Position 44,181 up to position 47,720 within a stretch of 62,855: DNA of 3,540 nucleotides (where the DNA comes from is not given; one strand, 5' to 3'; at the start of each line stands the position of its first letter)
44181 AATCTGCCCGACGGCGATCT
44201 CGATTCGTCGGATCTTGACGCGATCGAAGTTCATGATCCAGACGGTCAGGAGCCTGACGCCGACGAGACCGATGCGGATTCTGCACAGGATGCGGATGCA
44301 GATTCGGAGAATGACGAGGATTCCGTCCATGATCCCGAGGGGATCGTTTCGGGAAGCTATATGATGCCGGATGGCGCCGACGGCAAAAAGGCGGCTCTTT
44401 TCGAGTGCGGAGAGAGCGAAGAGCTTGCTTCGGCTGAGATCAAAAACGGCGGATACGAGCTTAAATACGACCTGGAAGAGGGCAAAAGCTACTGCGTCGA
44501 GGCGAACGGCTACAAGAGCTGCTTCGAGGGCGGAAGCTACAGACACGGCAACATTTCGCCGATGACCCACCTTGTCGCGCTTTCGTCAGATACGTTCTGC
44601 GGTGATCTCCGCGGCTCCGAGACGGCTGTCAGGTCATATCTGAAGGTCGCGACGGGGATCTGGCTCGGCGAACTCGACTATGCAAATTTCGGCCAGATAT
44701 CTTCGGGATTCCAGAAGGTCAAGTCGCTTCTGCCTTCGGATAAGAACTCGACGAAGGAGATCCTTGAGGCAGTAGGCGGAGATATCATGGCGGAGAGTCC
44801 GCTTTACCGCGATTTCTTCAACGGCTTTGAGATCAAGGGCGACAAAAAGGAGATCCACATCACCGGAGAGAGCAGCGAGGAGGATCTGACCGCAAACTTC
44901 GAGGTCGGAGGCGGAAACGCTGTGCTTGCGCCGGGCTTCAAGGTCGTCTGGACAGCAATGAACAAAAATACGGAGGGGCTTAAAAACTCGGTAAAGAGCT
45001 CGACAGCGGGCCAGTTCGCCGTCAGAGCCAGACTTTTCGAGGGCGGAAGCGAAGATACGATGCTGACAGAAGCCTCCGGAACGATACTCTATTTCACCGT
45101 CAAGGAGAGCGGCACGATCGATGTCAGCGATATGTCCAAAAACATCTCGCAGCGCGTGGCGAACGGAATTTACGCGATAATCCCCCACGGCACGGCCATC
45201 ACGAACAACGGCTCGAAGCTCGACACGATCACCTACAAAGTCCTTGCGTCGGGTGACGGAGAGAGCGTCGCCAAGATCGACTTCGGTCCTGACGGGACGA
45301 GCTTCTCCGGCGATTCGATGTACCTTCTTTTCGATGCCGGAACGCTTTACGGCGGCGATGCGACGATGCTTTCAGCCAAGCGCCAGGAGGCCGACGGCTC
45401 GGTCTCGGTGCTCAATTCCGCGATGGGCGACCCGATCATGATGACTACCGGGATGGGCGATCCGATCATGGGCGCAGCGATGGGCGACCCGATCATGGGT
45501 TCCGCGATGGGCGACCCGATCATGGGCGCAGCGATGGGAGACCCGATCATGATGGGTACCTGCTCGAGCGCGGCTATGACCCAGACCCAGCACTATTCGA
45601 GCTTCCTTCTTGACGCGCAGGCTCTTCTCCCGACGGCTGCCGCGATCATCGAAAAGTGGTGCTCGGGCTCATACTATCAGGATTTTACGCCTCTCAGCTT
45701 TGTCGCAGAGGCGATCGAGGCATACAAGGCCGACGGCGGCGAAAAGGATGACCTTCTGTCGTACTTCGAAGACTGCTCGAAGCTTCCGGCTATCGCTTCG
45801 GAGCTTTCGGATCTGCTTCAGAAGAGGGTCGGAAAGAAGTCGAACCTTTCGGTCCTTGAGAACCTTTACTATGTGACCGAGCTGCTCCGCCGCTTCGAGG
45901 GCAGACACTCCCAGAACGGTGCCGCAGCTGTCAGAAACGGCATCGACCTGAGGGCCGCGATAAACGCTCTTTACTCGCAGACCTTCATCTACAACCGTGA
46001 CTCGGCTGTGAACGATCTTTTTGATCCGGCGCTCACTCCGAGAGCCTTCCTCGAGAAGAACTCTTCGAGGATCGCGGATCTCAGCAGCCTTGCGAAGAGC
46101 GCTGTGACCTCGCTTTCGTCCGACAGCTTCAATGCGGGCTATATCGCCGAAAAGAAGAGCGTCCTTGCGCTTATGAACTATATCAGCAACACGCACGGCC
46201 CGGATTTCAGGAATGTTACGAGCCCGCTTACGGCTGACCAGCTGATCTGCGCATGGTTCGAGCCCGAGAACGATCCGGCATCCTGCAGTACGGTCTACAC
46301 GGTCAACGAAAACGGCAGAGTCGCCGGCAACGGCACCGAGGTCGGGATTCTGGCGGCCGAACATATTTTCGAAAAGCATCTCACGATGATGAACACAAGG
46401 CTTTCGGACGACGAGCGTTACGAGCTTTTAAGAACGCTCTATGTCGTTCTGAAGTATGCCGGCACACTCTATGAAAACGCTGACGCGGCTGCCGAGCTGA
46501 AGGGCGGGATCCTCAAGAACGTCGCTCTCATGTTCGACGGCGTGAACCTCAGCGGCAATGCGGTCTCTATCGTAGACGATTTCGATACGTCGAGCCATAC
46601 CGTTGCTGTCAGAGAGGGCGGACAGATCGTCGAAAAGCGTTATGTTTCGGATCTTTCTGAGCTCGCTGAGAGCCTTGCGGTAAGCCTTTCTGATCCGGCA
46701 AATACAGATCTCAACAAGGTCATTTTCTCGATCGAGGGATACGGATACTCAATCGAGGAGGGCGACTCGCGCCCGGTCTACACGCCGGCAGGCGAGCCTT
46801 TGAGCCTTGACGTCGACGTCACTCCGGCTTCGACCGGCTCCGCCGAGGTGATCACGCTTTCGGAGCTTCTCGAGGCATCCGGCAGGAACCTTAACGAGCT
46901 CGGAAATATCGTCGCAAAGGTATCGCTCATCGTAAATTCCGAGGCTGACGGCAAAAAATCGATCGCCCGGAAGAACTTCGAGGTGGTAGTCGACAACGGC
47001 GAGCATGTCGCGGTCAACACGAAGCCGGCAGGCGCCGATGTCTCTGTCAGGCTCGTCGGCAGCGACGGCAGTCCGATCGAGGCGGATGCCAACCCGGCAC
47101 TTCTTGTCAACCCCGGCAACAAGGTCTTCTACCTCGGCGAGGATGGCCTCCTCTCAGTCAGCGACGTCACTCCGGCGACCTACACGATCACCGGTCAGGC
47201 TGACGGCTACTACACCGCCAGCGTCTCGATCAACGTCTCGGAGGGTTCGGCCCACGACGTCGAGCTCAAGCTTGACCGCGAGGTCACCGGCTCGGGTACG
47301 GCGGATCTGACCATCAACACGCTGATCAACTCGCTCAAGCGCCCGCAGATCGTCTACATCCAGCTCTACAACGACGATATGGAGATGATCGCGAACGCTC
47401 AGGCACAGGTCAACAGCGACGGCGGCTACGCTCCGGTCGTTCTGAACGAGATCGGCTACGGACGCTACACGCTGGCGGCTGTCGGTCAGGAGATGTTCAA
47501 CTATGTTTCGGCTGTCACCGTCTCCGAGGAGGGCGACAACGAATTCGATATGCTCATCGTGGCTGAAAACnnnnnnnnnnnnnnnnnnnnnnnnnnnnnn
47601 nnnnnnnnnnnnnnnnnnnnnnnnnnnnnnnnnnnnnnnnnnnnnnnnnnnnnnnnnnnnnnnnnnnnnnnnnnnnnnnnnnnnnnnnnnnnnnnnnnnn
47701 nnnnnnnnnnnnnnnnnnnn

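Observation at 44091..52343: Giant 2750-aa modular Cys-rich surface lipoprotein of unrecognised repeat family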

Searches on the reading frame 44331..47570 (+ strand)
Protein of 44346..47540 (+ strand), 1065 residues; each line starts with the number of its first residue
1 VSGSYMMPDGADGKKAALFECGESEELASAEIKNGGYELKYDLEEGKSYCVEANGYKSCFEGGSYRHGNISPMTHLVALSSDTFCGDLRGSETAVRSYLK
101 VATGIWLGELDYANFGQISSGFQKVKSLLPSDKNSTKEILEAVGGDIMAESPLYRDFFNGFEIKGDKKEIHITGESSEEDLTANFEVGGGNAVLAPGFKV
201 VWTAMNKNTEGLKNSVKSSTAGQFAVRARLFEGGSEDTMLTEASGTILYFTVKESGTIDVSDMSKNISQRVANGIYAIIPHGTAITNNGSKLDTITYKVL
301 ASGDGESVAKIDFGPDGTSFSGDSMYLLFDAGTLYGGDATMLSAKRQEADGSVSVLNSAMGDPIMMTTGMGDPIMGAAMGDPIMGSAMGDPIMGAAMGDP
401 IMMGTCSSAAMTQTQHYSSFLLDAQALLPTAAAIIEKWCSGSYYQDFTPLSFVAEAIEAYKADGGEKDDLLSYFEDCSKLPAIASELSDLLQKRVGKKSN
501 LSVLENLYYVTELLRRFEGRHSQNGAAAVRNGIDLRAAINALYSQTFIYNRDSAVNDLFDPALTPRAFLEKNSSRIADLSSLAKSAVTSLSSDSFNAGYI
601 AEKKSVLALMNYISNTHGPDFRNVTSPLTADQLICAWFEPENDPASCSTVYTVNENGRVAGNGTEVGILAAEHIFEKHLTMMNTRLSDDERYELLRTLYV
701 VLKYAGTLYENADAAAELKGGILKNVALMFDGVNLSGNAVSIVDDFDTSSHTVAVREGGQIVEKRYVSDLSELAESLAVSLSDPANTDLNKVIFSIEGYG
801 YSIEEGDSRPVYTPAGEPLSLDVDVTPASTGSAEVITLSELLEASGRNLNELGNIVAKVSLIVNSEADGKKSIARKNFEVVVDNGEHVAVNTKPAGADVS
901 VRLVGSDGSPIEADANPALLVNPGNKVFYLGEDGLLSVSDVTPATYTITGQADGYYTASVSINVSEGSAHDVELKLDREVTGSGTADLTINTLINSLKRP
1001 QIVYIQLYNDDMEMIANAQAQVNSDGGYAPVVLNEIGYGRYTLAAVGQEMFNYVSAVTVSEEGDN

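Call 26: find_homologous_proteins(query=window:44346-47540:+, max_evalue=0.001)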
Query window:44346-47540:+ (1065 aa): 17 proteins with E <= 0.001 among 8000 candidates.
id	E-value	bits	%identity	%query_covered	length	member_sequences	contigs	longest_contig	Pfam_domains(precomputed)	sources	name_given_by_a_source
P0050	2.8e-272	924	76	46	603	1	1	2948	-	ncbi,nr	ncbi:hypothetical protein J5834_03015, partial [bacterium]|nr:hypothetical protein [bacterium]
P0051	2.8e-259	881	41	98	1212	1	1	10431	PF13620.13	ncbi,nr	ncbi:hypothetical protein J6253_04150, partial [bacterium]|nr:hypothetical protein [bacterium]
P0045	2.5e-256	871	40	98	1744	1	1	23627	PF07603.18,PF13620.13,PF05689.19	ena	-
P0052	3.6e-199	682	38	84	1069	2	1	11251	-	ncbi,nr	ncbi:hypothetical protein J6253_08325, partial [bacterium]|nr:hypothetical protein [bacterium]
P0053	2.1e-179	617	39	77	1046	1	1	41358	-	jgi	-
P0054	1.7e-157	544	33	100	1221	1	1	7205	-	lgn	-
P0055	1.8e-141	491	33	83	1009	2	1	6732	-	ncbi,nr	ncbi:MAG TPA: hypothetical protein VLJ60_01435, partial [bacterium]|nr:hypothetical protein [bacteri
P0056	9.7e-138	479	39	52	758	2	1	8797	-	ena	-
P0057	1.3e-126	442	42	45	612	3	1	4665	-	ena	-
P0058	8.3e-93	330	40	41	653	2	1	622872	-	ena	-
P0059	6.4e-12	62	52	8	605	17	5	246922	PF00791.27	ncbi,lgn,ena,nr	ncbi:hypothetical protein J6Z39_04595 [bacterium]|nr:hypothetical protein [bacterium]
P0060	1.1e-11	62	51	8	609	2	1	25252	PF00791.27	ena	-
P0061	4.3e-11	60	52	8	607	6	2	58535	PF00791.27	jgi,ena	-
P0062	1.3e-10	58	56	6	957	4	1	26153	PF19789.7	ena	-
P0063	2.7e-9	54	49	8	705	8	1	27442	PF07603.18,PF00791.27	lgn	-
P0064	5.9e-9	52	63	6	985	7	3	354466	PF19789.7,PF00791.27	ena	-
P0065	5.4e-8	49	50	8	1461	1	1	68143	PF07603.18,PF00791.27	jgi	-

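Call 39: find_related_loci(query=A3, collection=genome_contigs, flank=6000)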
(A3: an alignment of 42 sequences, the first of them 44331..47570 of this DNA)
Query A3 (1080 aa) in genome_contigs; peptide patterns used: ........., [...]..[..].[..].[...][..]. (x = any residue, [..] = any of these).
133 stretches matched a pattern; 82 encode a relative of the query (tblastn E <= 1e-3); the best 80 are kept; 78 distinct loci.
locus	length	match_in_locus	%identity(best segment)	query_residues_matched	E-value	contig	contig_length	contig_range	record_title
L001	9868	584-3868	41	6-1080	0e+0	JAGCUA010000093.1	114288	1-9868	Bacterium isolate RGIG10122 Yak_Rumen-4__c2308994, whole genome shotgun sequence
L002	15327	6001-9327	41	6-1080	0e+0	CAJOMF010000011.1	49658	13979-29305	uncultured bacterium isolate Reindeer_2_mag_13 genome assembly, contig: scaffold_447, whole genome shotgun sequence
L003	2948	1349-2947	76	1-497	0e+0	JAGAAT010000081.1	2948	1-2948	Bacterium isolate RGIG8272 Water_buffalos_Rumen-5__c1066631, whole genome shotgun sequence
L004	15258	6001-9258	40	6-1080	0e+0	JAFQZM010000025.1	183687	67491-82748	Bacterium isolate RGIG2292 Goat_Duodenum-5__c304304, whole genome shotgun sequence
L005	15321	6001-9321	41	5-1080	0e+0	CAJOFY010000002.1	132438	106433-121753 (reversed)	uncultured bacterium isolate Red_deer_3_mag_66 genome assembly, contig: scaffold_45, whole genome shotgun sequence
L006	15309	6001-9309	40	6-1080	0e+0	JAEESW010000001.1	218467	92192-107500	MAG: bacterium isolate Tb.RUG.391 NODE_89_length_218467_cov_1.668980, whole genome shotgun sequence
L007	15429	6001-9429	39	6-1080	0e+0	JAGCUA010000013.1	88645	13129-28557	Bacterium isolate RGIG10122 Yak_Rumen-4__c457168, whole genome shotgun sequence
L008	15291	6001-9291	39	20-1080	0e+0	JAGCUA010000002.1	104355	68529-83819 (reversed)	Bacterium isolate RGIG10122 Yak_Rumen-4__c14716, whole genome shotgun sequence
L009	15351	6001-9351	39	6-1080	0e+0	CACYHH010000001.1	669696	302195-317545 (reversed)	MAG: uncultured Spirochaetales bacterium isolate RUG11946 genome assembly, contig: RUG11946_asm_1, whole genome shotgun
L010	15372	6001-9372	38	6-1080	0e+0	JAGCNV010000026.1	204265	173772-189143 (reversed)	Bacterium isolate RGIG9961 Yak_Reticulum-2__c335134, whole genome shotgun sequence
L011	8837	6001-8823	39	6-912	0e+0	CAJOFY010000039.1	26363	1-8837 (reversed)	uncultured bacterium isolate Red_deer_3_mag_66 genome assembly, contig: scaffold_5640, whole genome shotgun sequence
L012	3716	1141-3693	42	1-803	0e+0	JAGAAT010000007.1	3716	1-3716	Bacterium isolate RGIG8272 Water_buffalos_Rumen-5__c87250, whole genome shotgun sequence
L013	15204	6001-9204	41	22-1080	0e+0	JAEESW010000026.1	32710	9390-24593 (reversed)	MAG: bacterium isolate Tb.RUG.391 NODE_4953_length_32710_cov_1.552527, whole genome shotgun sequence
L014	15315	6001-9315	40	6-1080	0e+0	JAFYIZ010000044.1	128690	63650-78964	Bacterium isolate RGIG7134 Water_buffalos_Abomasum-4__c970880, whole genome shotgun sequence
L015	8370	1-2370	40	329-1080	5e-171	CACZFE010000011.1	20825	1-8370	MAG: uncultured Spirochaetales bacterium isolate RUG12558 genome assembly, contig: RUG12558_asm_11, whole genome shotgun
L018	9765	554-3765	39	22-1080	0e+0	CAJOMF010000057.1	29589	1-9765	uncultured bacterium isolate Reindeer_2_mag_13 genome assembly, contig: scaffold_3115, whole genome shotgun sequence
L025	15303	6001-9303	41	7-1080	0e+0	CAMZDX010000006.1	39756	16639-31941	MAG TPA_asm: uncultured bacterium isolate SRR10912534_bin.77_metaWRAP_v1.3_MAG genome assembly, contig: ERZ14210014.1044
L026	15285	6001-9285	41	6-1080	0e+0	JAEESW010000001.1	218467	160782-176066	MAG: bacterium isolate Tb.RUG.391 NODE_89_length_218467_cov_1.668980, whole genome shotgun sequence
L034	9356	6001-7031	40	55-1080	3e-25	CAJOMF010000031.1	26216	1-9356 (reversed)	uncultured bacterium isolate Reindeer_2_mag_13 genome assembly, contig: scaffold_1136, whole genome shotgun sequence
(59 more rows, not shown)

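Call 47: predict_structure(alignment_id=A3)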
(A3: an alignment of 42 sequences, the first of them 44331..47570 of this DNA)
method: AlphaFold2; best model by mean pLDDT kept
length: 1080 residues; sequences in the alignment: 42
mean_pLDDT: 73.2   pTM: 0.65
mean pLDDT of the five models: 73.2, 71.2, 70.7, 70.3, 69.0
residues with pLDDT >= 90: 72; 70-90: 689; 50-70: 212; < 50: 107
segments of 3 or more residues with pLDDT < 50: 337-413, 428-432, 551-553, 753-755, 893-899, 1078-1080
pLDDT, mean of each block of 10 residues (from residue 1): 72 81 89 89 87 89 83 86 81 86 88 77 78 74 88 80 85 80 85 81 84 84 78 78 75 81 84 72 80 84 72 69 72 56 42 43 28 24 22 27 27 51 54 63 66 84 88 86 74 73 73 83 79 83 69 54 67 58 80 77 76 75 79 90 87 87 89 88 74 83 91 86 89 78 61 58 62 76 72 75 79 66 76 62 73 77 80 66 77 48 79 78 67 74 65 75 67 76 74 82 74 72 82 84 79 61 76 64
secondary structure, 60 per line:
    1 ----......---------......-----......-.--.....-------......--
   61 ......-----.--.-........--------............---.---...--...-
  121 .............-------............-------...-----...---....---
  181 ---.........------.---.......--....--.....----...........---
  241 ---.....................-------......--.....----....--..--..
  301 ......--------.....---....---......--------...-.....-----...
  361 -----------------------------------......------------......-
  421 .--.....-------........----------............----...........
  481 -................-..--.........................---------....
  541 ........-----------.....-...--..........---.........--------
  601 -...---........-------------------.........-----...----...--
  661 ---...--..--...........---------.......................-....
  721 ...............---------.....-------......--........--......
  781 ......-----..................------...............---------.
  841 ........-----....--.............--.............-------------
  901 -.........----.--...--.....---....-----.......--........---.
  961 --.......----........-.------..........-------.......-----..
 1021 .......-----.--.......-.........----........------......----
elements in order (helices of 4 or more, strands of 3 or more residues): E5-10 E20-25 E31-36 E41-45 E53-58 E61-66 H77-84 H93-104 H121-133 H141-152 E168-170 E174-177 E187-192 E203-209 E212-215 E218-222 E227-237 E244-264 E272-277 E280-284 E289-292 E299-306 E315-319 E323-326 E330-335 E348-352 E358-360 H396-401 E414-419 E424-428 H436-443 H454-465 H470-480 H482-497 H505-527 H537-548 H560-564 H571-580 H584-592 H608-615 H635-643 E656-658 E664-666 H673-683 H693-715 H717-735 E745-749 E757-762 E765-772 H775-781 E782-786 E792-809 E816-830 E840-842 H843-848 H854-857 E860-872 E875-887 E902-910 E923-927 E931-934 E940-946 E949-956 E963-969 E974-981 E990-999 E1007-1013 E1019-1027 E1036-1042 E1044-1052 E1057-1064 E1071-1076

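Call 50: fold_search(model_id=the predicted structure, library=pdb)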
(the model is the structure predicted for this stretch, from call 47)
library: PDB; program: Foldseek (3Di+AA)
matches with E <= 10: 1325; with E <= 0.001: 70
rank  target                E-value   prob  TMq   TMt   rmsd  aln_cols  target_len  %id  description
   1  6fwv_A                6.2e-12  1.00  0.09  0.16  32.7       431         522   12  The Bacillus anthracis TIE protein (released 2018-08-08)
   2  6fwv_B                6.9e-12  1.00  0.09  0.16  32.9       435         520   13  The Bacillus anthracis TIE protein (released 2018-08-08)
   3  4oq1                  5.8e-07  1.00  0.09  0.25  19.7       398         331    9  Structure of the Streptococcal ancillary pilin (released 2014-04-23)
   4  2x9x                  4.3e-06  0.98  0.06  0.14  25.9       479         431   10  STRUCTURE OF THE PILUS BACKBONE (RRGB) FROM STREPTOCOCCUS PNEUMONIAE (released 2010-06-30)
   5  2x9y                  6.2e-06  0.99  0.07  0.15  26.4       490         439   10  STRUCTURE OF THE PILUS BACKBONE (RRGB) FROM STREPTOCOCCUS PNEUMONIAE (released 2010-06-30)
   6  2qki_A                1.5e-05  0.92  0.07  0.10  19.6       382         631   13  Human C3c in complex with the inhibitor compstatin (released 2007-08-14)
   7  9uvm                  2.2e-05  1.00  0.09  0.18  16.0       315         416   10  The SeMet pili protein of Streptococcus Sanguinis (released 2026-01-21)
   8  9vqn                  2.3e-05  0.99  0.08  0.16  16.6       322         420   10  Crystal structure of Se-Met SSA1633 from Streptococcus sanguinis (Phase determination model) (released 2026-01-21)
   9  2y1v_A                2.7e-05  0.90  0.06  0.10  25.3       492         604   10  Full length structure of RrgB Pilus protein from Streptococcus pneumoniae (released 2011-11-09)
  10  6rqj_B                3.0e-05  0.90  0.07  0.10  20.1       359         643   12  Structure of human complement C5 complexed with tick inhibitors OmCI, RaCI1 and CirpT1 (released 2020-01-08)
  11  8qox_B                3.2e-05  1.00  0.08  0.17  15.9       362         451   10  Two-component assembly of SlaA and SlaB S-layer proteins of Sulfolobus acidocaldarius (released 2024-02-21)
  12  7zgj_A                3.7e-05  0.97  0.07  0.11  19.0       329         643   13  Trypanosoma brucei gambiense ISG65 in complex with human complement component C3 (released 2023-04-05)
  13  4iyk                  3.9e-05  1.00  0.07  0.33  14.6       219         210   14  Crystal structure of a putative carbohydrate binding protein (BACUNI_04699) from Bacteroides uniformis ATCC 8492 at 2.00 (released 2013-02-20)
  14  2x9w                  5.3e-05  0.96  0.07  0.15  26.3       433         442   11  STRUCTURE OF THE PILUS BACKBONE (RRGB) FROM STREPTOCOCCUS PNEUMONIAE (released 2010-06-30)
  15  6ru5_A                5.9e-05  0.93  0.07  0.10  19.0       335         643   12  human complement C3 in complex with the hC3Nb1 nanobody (released 2019-08-21)
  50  2nsm                  3.6e-04  1.00  0.07  0.19   2.9        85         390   20  Crystal structure of the human carboxypeptidase N (Kininase I) catalytic domain (released 2007-04-24)
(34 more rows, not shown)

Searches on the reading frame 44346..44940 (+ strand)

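Call 35: search_protein_families(library=pfam, proteins=[window:44346-44940:+], max_evalue=1)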
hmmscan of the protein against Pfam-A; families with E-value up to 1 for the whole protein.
window:44346-44940:+ (198 aa): 0 families
